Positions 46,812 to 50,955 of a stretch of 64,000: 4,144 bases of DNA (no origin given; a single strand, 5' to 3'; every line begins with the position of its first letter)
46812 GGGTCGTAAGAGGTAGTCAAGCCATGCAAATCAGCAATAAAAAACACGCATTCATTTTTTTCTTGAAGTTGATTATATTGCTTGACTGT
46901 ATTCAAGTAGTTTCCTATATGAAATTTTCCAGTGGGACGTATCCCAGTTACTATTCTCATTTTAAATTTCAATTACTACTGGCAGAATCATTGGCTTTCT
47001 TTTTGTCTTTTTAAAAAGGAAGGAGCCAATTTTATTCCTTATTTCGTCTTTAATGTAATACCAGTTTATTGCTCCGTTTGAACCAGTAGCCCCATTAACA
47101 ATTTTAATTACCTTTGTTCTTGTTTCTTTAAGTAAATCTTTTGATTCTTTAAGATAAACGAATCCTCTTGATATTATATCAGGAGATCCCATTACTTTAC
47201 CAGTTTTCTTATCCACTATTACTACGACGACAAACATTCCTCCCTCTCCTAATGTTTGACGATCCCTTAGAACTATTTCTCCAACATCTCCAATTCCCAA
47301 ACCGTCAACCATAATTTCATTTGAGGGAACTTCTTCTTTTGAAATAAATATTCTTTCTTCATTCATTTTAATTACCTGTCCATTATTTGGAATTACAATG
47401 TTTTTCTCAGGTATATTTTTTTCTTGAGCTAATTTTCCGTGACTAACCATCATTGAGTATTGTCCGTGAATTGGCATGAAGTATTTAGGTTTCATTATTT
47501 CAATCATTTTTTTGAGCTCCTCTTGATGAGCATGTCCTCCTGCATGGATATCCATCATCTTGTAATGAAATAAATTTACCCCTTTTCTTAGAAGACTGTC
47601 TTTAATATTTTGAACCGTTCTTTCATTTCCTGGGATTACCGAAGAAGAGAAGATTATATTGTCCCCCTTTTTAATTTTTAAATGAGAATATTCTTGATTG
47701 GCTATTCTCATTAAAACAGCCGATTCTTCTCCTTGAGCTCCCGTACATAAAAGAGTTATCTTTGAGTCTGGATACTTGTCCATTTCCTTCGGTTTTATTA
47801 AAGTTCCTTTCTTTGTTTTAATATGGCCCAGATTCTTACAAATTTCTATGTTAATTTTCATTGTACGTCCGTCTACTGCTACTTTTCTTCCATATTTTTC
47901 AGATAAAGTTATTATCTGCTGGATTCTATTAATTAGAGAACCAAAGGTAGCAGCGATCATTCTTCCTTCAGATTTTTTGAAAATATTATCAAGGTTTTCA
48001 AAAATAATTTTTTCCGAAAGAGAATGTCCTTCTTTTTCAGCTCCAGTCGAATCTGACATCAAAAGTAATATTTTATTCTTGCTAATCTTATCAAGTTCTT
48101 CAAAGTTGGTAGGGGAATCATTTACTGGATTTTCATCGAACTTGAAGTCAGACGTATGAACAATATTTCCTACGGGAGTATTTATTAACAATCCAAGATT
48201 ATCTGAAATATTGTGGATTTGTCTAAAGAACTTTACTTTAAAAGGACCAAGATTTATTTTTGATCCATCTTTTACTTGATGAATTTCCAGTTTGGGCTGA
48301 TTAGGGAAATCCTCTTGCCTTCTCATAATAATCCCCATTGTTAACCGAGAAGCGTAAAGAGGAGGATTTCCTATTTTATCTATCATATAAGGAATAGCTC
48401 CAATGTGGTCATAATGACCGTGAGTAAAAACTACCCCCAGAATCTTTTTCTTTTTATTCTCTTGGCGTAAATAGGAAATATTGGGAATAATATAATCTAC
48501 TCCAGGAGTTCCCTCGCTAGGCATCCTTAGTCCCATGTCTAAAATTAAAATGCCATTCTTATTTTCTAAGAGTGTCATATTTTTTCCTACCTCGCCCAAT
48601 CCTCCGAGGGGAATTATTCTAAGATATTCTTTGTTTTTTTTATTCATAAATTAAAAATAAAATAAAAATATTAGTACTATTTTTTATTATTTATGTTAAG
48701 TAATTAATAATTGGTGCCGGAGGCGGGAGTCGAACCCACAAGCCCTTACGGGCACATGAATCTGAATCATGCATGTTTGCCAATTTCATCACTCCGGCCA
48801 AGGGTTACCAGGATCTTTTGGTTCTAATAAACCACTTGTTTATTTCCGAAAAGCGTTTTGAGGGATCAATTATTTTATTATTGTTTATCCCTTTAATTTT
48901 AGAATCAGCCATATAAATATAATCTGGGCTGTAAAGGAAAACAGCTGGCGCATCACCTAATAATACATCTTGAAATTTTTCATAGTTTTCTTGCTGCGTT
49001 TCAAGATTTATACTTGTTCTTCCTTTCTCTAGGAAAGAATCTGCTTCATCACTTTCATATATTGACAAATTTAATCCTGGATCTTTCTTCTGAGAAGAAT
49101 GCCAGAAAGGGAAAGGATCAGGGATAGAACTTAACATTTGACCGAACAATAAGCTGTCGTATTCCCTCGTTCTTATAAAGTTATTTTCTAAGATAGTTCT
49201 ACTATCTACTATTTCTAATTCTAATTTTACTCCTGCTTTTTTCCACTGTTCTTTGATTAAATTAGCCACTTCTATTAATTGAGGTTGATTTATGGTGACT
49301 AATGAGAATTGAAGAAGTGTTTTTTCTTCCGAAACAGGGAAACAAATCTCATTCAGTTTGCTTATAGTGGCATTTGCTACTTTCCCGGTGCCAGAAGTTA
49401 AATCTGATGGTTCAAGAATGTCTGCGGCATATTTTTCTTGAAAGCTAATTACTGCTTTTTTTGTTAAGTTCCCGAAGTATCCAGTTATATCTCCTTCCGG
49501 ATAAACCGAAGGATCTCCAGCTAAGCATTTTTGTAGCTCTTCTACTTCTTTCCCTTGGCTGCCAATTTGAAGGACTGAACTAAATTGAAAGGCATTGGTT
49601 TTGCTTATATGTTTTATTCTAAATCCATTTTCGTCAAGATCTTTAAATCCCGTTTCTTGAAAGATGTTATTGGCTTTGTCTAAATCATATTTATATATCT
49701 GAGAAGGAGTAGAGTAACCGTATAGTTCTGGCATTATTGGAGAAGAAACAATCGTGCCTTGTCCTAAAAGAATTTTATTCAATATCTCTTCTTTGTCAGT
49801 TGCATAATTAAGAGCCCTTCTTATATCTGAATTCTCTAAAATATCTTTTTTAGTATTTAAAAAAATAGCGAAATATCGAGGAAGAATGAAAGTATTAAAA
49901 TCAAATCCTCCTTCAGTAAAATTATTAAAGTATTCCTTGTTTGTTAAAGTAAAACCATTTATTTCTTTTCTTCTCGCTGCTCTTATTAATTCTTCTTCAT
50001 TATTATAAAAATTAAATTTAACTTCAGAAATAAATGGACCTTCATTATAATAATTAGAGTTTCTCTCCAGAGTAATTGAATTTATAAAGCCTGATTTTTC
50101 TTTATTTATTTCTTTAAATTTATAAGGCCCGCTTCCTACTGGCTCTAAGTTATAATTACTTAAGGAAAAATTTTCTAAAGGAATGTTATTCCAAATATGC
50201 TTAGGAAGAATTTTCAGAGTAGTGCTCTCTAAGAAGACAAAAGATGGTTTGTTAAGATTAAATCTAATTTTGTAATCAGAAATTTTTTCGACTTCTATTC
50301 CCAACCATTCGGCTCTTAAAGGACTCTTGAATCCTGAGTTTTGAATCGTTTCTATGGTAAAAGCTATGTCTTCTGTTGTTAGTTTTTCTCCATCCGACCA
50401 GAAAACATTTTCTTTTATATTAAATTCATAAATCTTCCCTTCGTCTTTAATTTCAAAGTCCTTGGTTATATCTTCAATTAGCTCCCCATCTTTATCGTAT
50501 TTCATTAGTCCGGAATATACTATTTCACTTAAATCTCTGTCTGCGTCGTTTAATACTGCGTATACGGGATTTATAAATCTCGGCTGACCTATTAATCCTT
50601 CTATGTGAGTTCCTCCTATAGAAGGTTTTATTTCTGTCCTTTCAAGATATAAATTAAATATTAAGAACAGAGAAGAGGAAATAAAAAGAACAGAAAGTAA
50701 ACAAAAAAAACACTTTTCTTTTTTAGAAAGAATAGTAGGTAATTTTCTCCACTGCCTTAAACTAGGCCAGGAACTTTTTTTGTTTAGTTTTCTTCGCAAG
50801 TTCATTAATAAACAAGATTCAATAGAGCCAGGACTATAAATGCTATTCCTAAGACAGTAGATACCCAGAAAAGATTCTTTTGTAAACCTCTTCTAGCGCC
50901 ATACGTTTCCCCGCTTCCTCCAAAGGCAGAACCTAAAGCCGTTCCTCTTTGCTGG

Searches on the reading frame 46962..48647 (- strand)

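Call 43: search_protein_families(library=pfam, proteins=[window:46962-48647:-], max_evalue=0.00001)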
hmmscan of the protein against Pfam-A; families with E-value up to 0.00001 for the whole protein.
window:46962-48647:- (561 aa): 5 families
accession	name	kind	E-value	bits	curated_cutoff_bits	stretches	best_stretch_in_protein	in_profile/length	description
PF22505.1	RNase_J_b_CASP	-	2.3e-43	147.4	27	1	227-351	1-125/126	Ribonuclease J, beta-CASP domain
PF17770.6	RNase_J_C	-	3.9e-30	105.3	23.8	1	459-561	1-102/102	Ribonuclease J C-terminal domain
PF12706.13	Lactamase_B_2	-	7e-12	45.8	27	1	65-170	25-146/200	Beta-lactamase superfamily domain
PF07521.17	RMMBL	-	5.8e-11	42.7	21.6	1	370-417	15-60/63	Zn-dependent metallo-hydrolase RNA specificity domain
PF00753.33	Lactamase_B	-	6.5e-09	36.4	22.7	1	19-130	3-113/196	Metallo-beta-lactamase superfamily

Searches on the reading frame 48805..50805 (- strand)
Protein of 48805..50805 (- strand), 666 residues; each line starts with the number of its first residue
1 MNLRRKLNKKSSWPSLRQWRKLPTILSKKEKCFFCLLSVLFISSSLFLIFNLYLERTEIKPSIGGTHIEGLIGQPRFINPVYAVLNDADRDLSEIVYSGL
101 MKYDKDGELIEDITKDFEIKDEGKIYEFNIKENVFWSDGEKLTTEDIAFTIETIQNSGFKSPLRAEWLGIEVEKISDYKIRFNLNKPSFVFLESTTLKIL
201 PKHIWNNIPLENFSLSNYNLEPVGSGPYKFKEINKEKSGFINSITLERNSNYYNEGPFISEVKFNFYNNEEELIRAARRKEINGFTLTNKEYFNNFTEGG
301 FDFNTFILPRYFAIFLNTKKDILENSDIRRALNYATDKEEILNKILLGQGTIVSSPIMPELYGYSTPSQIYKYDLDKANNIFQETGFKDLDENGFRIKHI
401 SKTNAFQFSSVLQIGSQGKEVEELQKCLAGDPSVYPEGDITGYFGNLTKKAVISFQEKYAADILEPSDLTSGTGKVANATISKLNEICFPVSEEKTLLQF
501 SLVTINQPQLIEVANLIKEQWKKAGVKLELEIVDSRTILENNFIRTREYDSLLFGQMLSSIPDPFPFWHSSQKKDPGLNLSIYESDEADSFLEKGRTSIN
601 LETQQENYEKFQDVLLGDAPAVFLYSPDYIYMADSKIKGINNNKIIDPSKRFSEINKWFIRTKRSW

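Call 43: search_protein_families(library=pfam, proteins=[window:48805-50805:-], max_evalue=0.00001)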
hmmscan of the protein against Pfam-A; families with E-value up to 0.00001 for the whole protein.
window:48805-50805:- (666 aa): 2 families
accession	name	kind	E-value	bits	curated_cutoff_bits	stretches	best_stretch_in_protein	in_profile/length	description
PF00496.27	SBP_bac_5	-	6.6e-64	216.8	32.4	2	110-404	3-288/368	Bacterial extracellular solute-binding proteins, family 5 Middle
PF01471.23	PG_binding_1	-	9e-06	26.2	23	0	417-459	1-41/57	Putative peptidoglycan binding domain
